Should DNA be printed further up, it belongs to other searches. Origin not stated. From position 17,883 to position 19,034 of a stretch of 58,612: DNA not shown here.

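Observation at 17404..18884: Tightly coupled thioredoxin, FTR catalytic subunit and [FeFe]-hydrogenase-like protein: a possible new thioredoxin-reducing module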

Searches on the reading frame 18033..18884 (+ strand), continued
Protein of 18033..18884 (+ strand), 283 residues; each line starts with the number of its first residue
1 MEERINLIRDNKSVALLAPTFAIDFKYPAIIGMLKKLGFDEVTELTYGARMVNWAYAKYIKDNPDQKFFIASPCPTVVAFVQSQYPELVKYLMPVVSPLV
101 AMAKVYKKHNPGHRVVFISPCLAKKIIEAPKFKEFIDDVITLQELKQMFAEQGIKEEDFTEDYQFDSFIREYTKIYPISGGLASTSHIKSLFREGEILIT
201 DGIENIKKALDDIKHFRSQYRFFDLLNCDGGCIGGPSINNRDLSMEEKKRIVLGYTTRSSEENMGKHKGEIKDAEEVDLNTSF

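Call 66: find_homologous_proteins(query=L031:7950-8801:+, max_evalue=1e-10)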
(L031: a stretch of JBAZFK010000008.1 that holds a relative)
Query L031:7950-8801:+ (284 aa): 1193 proteins with E <= 1e-10 among 1665 candidates; the best 120 are listed.
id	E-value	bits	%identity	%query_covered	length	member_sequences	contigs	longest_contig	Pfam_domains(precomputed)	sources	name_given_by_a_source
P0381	1.5e-184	630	100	100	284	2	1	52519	PF02906.20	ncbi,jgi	ncbi:MAG: [Fe-Fe] hydrogenase large subunit C-terminal domain-containing protein [Candidatus Nanoarc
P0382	4.3e-145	500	79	99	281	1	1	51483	PF02906.20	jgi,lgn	jgi:iron only hydrogenase large subunit-like protein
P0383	1.4e-143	495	75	99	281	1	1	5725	PF02906.20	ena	-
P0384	7.9e-142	490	77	98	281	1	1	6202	PF02906.20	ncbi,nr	ncbi:MAG: [Fe-Fe] hydrogenase large subunit C-terminal domain-containing protein [Candidatus Nanoarc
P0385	1.1e-136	473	73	99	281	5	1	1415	PF02906.20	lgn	-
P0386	2.2e-133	462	72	99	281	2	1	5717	PF02906.20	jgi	jgi:iron only hydrogenase large subunit-like protein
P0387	4.8e-132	457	73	99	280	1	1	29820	PF02906.20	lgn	-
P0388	7.3e-119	414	62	98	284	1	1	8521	PF02906.20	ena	-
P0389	1.2e-109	384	63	98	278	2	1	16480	PF02906.20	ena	-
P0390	5.8e-104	365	68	82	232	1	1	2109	PF02906.20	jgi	jgi:iron only hydrogenase large subunit-like protein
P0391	3.0e-98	347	54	99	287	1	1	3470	PF02906.20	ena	-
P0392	2.5e-96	340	55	98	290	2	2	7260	PF02906.20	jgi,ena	-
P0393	4.6e-96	339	54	99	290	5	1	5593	PF02906.20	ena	-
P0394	1.5e-95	338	53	98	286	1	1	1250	PF02906.20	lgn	-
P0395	9.8e-95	335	52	99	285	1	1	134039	PF02906.20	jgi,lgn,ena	-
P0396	1.4e-94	335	55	99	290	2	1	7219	PF02906.20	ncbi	-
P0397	5.1e-94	333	54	99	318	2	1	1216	PF02906.20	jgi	jgi:iron only hydrogenase large subunit-like protein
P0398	5.6e-94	333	55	99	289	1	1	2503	PF02906.20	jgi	-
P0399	6.9e-94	332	54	99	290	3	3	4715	PF02906.20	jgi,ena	-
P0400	2.8e-93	330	55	99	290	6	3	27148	PF02906.20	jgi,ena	-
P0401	1.7e-92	328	54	99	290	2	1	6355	PF02906.20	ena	-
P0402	9.5e-92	325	53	99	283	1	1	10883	PF02906.20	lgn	-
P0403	2.2e-91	324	53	98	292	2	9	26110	PF02906.20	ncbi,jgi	jgi:iron only hydrogenase large subunit-like protein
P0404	5.7e-90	319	51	99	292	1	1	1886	PF02906.20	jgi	jgi:iron only hydrogenase large subunit-like protein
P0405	1.1e-89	319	52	98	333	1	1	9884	PF02906.20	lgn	-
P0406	5.9e-89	316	52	98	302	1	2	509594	PF02906.20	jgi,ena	-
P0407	6.2e-89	316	52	98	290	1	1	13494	PF02906.20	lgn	-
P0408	1.1e-88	315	51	99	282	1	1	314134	PF02906.20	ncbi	-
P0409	4.0e-88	313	51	99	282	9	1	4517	PF02906.20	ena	-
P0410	7.0e-88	313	55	99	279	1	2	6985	PF02906.20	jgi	jgi:iron only hydrogenase large subunit-like protein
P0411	9.9e-88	312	53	99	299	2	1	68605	PF02906.20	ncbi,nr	ncbi:MAG: [Fe-Fe] hydrogenase large subunit C-terminal domain-containing protein [Candidatus ainarch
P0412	3.8e-87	310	50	99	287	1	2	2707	PF02906.20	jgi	jgi:iron only hydrogenase large subunit-like protein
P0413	7.9e-87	309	53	98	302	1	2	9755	PF02906.20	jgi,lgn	jgi:iron only hydrogenase large subunit-like protein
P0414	1.2e-86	309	53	99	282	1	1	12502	PF02906.20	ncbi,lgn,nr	ncbi:MAG: [Fe-Fe] hydrogenase large subunit C-terminal domain-containing protein [Candidatus ainarch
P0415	2.0e-86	308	51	99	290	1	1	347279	PF02906.20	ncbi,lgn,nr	ncbi:MAG: hypothetical protein NTZ73_01845 [Candidatus Diapherotrites archaeon]|nr:hypothetical prot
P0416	2.3e-86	308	52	98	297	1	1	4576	PF02906.20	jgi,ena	-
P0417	2.6e-86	308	52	99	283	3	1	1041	PF02906.20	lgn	-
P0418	1.2e-85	305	51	98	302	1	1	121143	PF02906.20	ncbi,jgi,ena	-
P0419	3.8e-85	304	53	98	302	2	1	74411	PF02906.20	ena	-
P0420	1.6e-84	302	52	98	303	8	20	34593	PF02906.20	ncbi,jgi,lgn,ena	ncbi:MAG: [Fe-Fe] hydrogenase large subunit C-terminal domain-containing protein [archaeon]|jgi:iron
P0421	1.8e-84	301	51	98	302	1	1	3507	PF02906.20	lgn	-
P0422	3.3e-84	301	52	98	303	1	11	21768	PF02906.20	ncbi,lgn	-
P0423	3.5e-84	301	51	99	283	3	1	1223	PF02906.20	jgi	jgi:iron only hydrogenase large subunit-like protein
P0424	3.6e-84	300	52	98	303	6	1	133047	PF02906.20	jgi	jgi:iron only hydrogenase large subunit-like protein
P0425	6.9e-84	300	51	97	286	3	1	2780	PF02906.20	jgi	jgi:iron only hydrogenase large subunit-like protein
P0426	8.8e-84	299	51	98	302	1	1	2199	PF02906.20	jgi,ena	-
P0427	9.8e-84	299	51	98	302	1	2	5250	PF02906.20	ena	-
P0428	1.4e-83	298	50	98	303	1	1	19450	PF02906.20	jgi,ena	-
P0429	1.6e-83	298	51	98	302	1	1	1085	PF02906.20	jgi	-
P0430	2.3e-83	298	51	98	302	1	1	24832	PF02906.20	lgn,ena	-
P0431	2.9e-83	298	51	99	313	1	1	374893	PF02906.20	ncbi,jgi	ncbi:MAG: [Fe-Fe] hydrogenase large subunit C-terminal domain-containing protein [archaeon]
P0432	5.1e-83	297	51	98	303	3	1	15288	PF02906.20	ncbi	-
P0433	5.2e-83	297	51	98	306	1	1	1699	PF02906.20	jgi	jgi:iron only hydrogenase large subunit-like protein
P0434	2.7e-82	294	51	92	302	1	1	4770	PF02906.20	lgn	-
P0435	3.3e-82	294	50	99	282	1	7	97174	PF02906.20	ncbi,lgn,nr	ncbi:MAG: [Fe-Fe] hydrogenase large subunit C-terminal domain-containing protein [Candidatus ainarch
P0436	3.7e-82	294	49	98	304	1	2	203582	PF02906.20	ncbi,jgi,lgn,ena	ncbi:MAG: [Fe-Fe] hydrogenase large subunit C-terminal domain-containing protein [archaeon]|jgi:iron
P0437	4.1e-82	294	51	98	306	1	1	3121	PF02906.20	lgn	-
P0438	4.1e-82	294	49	99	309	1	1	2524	PF02906.20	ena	-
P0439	5.5e-82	293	48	98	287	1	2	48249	PF02906.20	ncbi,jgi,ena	ncbi:MAG: [Fe-Fe] hydrogenase large subunit C-terminal domain-containing protein [archaeon]|jgi:hypo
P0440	7.4e-82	293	51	98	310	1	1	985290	PF02906.20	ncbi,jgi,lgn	ncbi:MAG: [Fe-Fe] hydrogenase large subunit C-terminal domain-containing protein [archaeon]|jgi:iron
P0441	1.5e-80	289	48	99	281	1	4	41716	PF02906.20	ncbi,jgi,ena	-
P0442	3.5e-80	287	49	99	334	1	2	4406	PF02906.20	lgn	-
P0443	4.6e-80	287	47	98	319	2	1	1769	PF02906.20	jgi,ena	-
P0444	8.1e-80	286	49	98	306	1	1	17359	PF02906.20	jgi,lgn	-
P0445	8.6e-80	286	48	98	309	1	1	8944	PF02906.20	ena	-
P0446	1.3e-79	286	50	99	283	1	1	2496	PF02906.20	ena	-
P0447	1.8e-79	285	51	98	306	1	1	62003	PF02906.20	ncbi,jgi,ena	-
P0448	2.2e-79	285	48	98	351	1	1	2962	PF02906.20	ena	-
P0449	2.9e-79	284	48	99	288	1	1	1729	PF02906.20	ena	-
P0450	3.1e-79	284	50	93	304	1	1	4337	PF02906.20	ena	-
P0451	3.9e-79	284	47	99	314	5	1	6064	PF02906.20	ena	-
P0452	5.5e-79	283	48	99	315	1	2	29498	PF02906.20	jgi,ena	-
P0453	9.6e-79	283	52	85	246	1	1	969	PF02906.20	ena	-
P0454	1.2e-78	282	49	98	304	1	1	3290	PF02906.20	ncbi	-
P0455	1.3e-78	282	43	98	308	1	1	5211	PF02906.20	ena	-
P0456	1.6e-78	282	47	98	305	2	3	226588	PF02906.20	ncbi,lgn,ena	-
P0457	1.9e-78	282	50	91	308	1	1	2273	PF02906.20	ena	-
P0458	3.1e-78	281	46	100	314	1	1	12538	PF02906.20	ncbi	-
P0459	7.3e-78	280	47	98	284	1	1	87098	PF02906.20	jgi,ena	jgi:iron only hydrogenase large subunit-like protein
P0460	1.5e-77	279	49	99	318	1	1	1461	PF02906.20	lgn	-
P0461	5.1e-77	277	47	98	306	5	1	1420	PF02906.20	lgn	-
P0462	6.6e-77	277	47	99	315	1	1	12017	PF02906.20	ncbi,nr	ncbi:MAG: hypothetical protein NTY48_02210 [Candidatus Diapherotrites archaeon]|nr:hypothetical prot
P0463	8.5e-77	276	50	97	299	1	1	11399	PF02906.20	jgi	-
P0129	9.9e-77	276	46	100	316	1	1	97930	PF02906.20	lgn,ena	-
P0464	1.3e-76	276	46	98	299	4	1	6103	PF02906.20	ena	-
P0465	4.8e-76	274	49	99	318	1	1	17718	PF02906.20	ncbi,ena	ncbi:MAG: [Fe-Fe] hydrogenase large subunit C-terminal domain-containing protein [archaeon]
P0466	5.2e-76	274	46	98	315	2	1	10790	PF02906.20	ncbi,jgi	ncbi:MAG: [Fe-Fe] hydrogenase large subunit C-terminal domain-containing protein [archaeon]|jgi:iron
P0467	6.6e-76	273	45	99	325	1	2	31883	PF02906.20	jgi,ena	-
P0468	1.6e-75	272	43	99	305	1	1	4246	PF02906.20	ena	-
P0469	1.7e-75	272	48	98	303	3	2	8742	PF02906.20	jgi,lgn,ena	-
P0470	1.9e-75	272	50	98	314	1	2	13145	PF02906.20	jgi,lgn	jgi:iron only hydrogenase large subunit-like protein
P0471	4.6e-74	267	45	98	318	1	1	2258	PF02906.20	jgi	jgi:iron only hydrogenase large subunit-like protein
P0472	5.5e-74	267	45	94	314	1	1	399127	PF02906.20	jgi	jgi:iron only hydrogenase large subunit-like protein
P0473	6.1e-74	267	45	99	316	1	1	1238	PF02906.20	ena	-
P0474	6.8e-74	267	47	99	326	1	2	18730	PF02906.20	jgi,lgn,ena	-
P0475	7.7e-74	267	46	98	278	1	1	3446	PF02906.20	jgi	jgi:iron only hydrogenase large subunit-like protein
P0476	5.8e-73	264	47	93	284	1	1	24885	PF02906.20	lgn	-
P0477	8.1e-73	263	50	90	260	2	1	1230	PF02906.20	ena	-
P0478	8.9e-73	263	47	93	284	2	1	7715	PF02906.20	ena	-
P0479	3.0e-72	261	48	92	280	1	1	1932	PF02906.20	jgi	jgi:iron only hydrogenase large subunit-like protein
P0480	8.9e-72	260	47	94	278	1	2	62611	PF02906.20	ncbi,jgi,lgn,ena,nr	ncbi:hypothetical protein B6U91_00775 [Candidatus Pacearchaeota archaeon ex4484_71]|nr:MAG: hypothet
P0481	1.1e-71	260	47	92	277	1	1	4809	PF02906.20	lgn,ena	-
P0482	1.4e-71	259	48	92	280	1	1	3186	PF02906.20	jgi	jgi:iron only hydrogenase large subunit-like protein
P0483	1.7e-71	259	47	98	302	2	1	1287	PF02906.20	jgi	jgi:iron only hydrogenase large subunit-like protein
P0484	2.9e-71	258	48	93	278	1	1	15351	PF02906.20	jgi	jgi:iron only hydrogenase large subunit-like protein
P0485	3.7e-71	258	55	76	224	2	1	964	PF02906.20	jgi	jgi:iron only hydrogenase large subunit-like protein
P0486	8.5e-71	257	46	92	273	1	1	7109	PF02906.20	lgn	-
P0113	9.6e-71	256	45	96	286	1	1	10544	PF02906.20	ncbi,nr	ncbi:MAG: hypothetical protein NTY11_01420 [Candidatus Parcubacteria bacterium]|nr:hypothetical prot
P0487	1.5e-70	256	47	93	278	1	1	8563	PF02906.20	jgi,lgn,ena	-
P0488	1.9e-70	256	44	98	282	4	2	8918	PF02906.20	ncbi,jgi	jgi:iron only hydrogenase large subunit-like protein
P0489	2.9e-70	255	49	92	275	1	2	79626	PF02906.20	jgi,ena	jgi:iron only hydrogenase large subunit-like protein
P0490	3.5e-70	255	46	92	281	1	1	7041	PF02906.20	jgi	jgi:iron only hydrogenase large subunit-like protein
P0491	4.4e-70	254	46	92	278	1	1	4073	PF02906.20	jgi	jgi:iron only hydrogenase large subunit-like protein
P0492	4.5e-70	254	48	90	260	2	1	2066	PF02906.20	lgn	-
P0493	4.9e-70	254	48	92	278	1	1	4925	PF02906.20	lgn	-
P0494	5.0e-70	254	45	96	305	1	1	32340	PF02906.20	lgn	-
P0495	9.5e-70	253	47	92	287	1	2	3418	PF02906.20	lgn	-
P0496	1.0e-69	253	48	92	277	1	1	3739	PF02906.20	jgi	jgi:iron only hydrogenase large subunit-like protein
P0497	1.1e-69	253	48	92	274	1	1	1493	PF02906.20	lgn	-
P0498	1.2e-69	253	48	92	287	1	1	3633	PF02906.20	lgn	-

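Call 76: search_solved_structures(query=L001:5384-5989:+, max_evalue=0.001, show_alignments=2)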
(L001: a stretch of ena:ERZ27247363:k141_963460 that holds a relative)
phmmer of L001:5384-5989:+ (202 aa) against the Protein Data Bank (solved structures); distinct sequences matched with E-value up to 0.001: 282 (the best 60 are shown).
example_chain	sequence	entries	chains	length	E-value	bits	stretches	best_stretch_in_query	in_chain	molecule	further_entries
4ba7_A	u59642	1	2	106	8.4e-27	97.2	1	3-102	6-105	LBCA THIOREDOXIN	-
3ziv_A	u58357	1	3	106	2.3e-26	95.8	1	3-101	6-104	AECA THIOREDOXIN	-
2ynx_A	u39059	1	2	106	3.5e-26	95.2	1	3-101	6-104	LACA THIOREDOXIN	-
1quw_A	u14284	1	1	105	1.3e-24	90.1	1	1-93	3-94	THIOREDOXIN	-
2yj7_A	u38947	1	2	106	1.5e-24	89.9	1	3-101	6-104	LPBCA THIOREDOXIN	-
1nw2_A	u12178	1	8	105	1.8e-24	89.6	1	1-93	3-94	THIOREDOXIN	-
4ulx_A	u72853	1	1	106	3.9e-24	88.5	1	3-101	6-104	LPBCA-L89K THIOREDOXIN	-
1nsw_A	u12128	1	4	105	1.1e-23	87.1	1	1-93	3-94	THIOREDOXIN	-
1rqm_A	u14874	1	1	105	1.5e-23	86.6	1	1-93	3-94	Thioredoxin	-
4xhm_A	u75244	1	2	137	3.5e-23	85.4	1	3-101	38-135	Thioredoxin (Trx-3)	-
3idv_A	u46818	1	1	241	4.4e-23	85.1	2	1-98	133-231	Protein disulfide-isomerase A4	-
6gn9_A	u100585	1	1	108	6.2e-23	84.6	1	5-101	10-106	Thioredoxin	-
2yn1_A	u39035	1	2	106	3.2e-22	82.3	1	3-99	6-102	LGPCA THIOREDOXIN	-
6mza_A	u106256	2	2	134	6.4e-22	81.3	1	3-102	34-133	Thioredoxin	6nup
6gnd_B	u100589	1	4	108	1.5e-21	80.1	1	5-101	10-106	Thioredoxin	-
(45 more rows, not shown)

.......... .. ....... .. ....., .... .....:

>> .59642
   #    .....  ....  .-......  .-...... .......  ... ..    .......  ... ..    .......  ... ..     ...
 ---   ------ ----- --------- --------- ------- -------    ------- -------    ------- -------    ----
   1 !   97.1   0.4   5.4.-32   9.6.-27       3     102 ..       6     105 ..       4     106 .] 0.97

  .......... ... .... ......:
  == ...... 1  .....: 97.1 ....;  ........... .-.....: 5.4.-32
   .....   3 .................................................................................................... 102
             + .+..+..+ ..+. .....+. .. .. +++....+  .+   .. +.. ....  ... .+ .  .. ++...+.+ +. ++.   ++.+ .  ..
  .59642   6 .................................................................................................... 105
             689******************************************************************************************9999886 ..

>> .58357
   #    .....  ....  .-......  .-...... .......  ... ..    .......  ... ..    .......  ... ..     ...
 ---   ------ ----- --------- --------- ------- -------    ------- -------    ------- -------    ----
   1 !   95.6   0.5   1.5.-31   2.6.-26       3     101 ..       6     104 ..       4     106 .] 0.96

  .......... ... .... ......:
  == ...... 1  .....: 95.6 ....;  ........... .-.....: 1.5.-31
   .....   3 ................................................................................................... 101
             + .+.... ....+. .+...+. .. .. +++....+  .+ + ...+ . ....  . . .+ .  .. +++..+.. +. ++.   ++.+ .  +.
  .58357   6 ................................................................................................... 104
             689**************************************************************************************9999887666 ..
